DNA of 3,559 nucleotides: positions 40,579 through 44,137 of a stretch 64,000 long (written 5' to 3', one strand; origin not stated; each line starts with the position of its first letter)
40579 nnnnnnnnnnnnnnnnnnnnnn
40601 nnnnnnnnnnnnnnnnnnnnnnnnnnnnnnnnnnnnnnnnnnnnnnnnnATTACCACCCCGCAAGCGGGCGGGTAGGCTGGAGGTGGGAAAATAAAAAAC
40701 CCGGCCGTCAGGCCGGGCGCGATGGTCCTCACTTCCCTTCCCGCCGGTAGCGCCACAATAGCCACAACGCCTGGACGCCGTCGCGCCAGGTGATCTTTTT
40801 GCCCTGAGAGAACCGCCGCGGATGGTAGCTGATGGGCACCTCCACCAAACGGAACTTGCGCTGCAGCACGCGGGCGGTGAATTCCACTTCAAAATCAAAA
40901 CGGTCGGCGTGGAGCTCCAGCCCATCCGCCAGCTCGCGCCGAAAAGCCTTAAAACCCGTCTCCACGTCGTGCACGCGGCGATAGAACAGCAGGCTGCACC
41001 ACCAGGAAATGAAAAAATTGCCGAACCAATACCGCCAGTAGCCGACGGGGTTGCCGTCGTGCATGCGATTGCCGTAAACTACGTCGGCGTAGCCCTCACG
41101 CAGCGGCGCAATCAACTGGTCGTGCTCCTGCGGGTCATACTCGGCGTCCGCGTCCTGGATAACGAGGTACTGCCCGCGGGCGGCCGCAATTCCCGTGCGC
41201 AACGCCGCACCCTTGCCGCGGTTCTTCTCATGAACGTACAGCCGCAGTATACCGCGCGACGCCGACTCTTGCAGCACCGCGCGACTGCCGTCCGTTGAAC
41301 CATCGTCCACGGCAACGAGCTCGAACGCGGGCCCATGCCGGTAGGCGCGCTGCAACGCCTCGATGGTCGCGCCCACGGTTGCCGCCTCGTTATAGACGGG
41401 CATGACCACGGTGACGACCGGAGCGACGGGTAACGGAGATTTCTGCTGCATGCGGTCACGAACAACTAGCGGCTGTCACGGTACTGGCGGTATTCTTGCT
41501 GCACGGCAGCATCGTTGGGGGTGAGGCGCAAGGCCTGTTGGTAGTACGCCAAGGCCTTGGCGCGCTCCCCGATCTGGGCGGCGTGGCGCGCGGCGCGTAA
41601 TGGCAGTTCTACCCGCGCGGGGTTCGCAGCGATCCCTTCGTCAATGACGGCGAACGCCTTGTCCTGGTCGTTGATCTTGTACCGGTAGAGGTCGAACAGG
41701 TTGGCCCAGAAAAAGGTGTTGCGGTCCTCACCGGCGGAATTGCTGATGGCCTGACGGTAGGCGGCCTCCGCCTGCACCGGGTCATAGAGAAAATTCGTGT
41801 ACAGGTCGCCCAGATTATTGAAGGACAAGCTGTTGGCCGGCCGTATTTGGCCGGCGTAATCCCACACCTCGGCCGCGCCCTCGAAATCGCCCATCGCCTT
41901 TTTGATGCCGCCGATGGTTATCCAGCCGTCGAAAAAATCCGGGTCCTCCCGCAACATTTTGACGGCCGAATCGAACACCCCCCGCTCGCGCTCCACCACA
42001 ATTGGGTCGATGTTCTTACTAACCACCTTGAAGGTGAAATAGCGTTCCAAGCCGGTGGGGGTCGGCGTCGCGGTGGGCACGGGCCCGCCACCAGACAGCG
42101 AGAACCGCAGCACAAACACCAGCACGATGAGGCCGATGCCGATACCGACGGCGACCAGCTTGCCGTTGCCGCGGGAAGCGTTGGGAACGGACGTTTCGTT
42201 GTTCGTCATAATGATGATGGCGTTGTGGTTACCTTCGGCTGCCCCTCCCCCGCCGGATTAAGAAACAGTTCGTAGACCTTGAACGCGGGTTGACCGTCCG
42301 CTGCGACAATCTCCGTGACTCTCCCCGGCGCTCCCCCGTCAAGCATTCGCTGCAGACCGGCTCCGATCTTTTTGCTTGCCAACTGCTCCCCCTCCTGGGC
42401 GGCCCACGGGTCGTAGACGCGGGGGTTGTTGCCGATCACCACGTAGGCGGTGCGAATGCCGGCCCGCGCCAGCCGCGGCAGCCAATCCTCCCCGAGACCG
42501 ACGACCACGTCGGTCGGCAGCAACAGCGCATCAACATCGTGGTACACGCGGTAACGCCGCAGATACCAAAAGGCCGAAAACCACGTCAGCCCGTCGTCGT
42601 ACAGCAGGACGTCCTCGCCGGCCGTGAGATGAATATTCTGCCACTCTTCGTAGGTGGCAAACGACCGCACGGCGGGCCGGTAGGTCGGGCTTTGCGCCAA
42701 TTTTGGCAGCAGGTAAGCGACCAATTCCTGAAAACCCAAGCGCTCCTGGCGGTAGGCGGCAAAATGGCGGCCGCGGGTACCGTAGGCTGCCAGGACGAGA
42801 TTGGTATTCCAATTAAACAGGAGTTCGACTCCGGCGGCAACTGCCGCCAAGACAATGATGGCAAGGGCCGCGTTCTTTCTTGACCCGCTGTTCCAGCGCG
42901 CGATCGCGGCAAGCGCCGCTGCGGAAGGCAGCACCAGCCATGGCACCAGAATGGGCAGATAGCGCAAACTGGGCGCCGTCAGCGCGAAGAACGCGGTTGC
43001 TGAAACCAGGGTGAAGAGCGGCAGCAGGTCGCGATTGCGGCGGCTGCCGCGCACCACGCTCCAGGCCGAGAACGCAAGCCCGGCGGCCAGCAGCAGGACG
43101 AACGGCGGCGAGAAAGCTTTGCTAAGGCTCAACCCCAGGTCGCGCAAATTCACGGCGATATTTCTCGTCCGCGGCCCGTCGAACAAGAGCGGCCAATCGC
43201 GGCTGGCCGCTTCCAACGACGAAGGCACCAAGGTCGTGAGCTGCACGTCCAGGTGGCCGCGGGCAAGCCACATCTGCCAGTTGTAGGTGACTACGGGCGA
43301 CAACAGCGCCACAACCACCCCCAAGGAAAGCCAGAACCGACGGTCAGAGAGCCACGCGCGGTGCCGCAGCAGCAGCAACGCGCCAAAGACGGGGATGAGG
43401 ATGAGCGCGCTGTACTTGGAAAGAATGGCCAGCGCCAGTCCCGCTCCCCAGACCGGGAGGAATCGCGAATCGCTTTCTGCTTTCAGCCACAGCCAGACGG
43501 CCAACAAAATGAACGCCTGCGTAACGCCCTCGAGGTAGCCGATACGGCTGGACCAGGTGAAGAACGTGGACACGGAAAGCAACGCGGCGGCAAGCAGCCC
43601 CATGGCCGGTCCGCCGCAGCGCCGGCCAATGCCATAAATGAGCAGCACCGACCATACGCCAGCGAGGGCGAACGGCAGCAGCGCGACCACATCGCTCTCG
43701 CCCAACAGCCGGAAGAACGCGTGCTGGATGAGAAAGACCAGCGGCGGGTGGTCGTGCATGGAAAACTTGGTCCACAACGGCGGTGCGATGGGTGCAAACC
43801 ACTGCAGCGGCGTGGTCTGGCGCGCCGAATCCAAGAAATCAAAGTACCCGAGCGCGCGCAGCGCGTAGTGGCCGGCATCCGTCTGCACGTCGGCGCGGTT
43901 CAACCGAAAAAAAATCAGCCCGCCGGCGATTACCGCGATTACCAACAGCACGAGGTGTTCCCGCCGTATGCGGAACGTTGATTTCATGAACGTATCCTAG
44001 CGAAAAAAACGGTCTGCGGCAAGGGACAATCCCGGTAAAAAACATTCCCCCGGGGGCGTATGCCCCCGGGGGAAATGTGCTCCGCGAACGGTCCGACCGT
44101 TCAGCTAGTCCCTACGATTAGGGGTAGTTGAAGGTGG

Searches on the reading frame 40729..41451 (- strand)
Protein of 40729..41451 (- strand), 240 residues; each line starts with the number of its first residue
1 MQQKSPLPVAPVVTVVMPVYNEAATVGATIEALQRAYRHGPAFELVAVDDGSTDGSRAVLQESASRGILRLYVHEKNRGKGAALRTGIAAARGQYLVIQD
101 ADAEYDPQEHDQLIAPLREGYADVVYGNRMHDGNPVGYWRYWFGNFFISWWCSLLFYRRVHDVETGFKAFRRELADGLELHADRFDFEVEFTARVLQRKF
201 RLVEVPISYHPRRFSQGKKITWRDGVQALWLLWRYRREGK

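Call 9: search_protein_families(library=pfam, proteins=[window:40729-41451:-], max_evalue=0.001)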
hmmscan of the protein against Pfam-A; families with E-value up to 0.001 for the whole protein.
window:40729-41451:- (240 aa): 3 families
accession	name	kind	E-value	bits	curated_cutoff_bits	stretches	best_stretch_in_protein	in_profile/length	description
PF00535.33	Glycos_transf_2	-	8.9e-33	114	23.3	1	14-174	1-163/168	Glycosyl transferase family 2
PF13641.12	Glyco_tranf_2_3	-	1.2e-07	32.5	27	1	12-180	2-176/230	Glycosyltransferase like family 2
PF10111.15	Glyco_tranf_2_2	-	5.2e-05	23.3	27.3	1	14-104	1-93/276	Glycosyltransferase like family 2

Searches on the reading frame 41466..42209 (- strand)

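Call 9: search_protein_families(library=pfam, proteins=[window:41466-42209:-], max_evalue=0.001)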
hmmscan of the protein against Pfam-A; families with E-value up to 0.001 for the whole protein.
window:41466-42209:- (247 aa): 10 families
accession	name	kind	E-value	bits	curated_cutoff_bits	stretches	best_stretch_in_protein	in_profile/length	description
PF07719.23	TPR_2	-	2.2e-07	30.9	27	1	207-233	8-34/34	Tetratricopeptide repeat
PF13428.12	TPR_14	-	9.7e-07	29.3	23.5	0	205-239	6-40/44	Tetratricopeptide repeat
PF13414.12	TPR_11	-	9.8e-07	28.8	26.8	0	105-137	6-38/42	TPR repeat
PF12569.14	NatA_aux_su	-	1.9e-06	27.5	33.3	1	148-233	173-259/515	N-terminal acetyltransferase A, auxiliary subunit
PF13181.12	TPR_8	-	1.9e-05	24.9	25.7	0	212-233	13-34/34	Tetratricopeptide repeat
PF13431.12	TPR_17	-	2.6e-05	24.6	24.4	0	123-139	9-25/34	Tetratricopeptide repeat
PF23914.1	TPR_CcmH_CycH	-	3e-05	24.3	42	0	143-233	65-154/158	Cytochrome c-type biogenesis protein H TPR domain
PF00515.34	TPR_1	-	4.7e-05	23.5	27.8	0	213-233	14-34/34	Tetratricopeptide repeat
PF14559.12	TPR_19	-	7.3e-05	23.5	25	0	183-238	8-63/68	Tetratricopeptide repeat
PF13176.12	TPR_7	-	0.00067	20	27.9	0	207-233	6-34/36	Tetratricopeptide repeat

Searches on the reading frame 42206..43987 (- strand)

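Call 9: search_protein_families(library=pfam, proteins=[window:42206-43987:-], max_evalue=0.001)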
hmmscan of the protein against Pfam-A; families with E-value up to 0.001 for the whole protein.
window:42206-43987:- (593 aa): 3 families
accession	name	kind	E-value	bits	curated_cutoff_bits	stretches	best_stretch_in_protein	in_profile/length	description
PF13231.12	PMT_2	-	2.6e-24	86.7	26.1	1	79-234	1-159/160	Dolichyl-phosphate-mannose-protein mannosyltransferase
PF02516.20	STT3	-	3.6e-06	27.2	24.5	1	96-227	90-230/405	Oligosaccharyl transferase STT3, N-terminal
PF02366.24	PMT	-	3.2e-05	24.1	22.7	1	107-209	90-201/245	Dolichyl-phosphate-mannose-protein mannosyltransferase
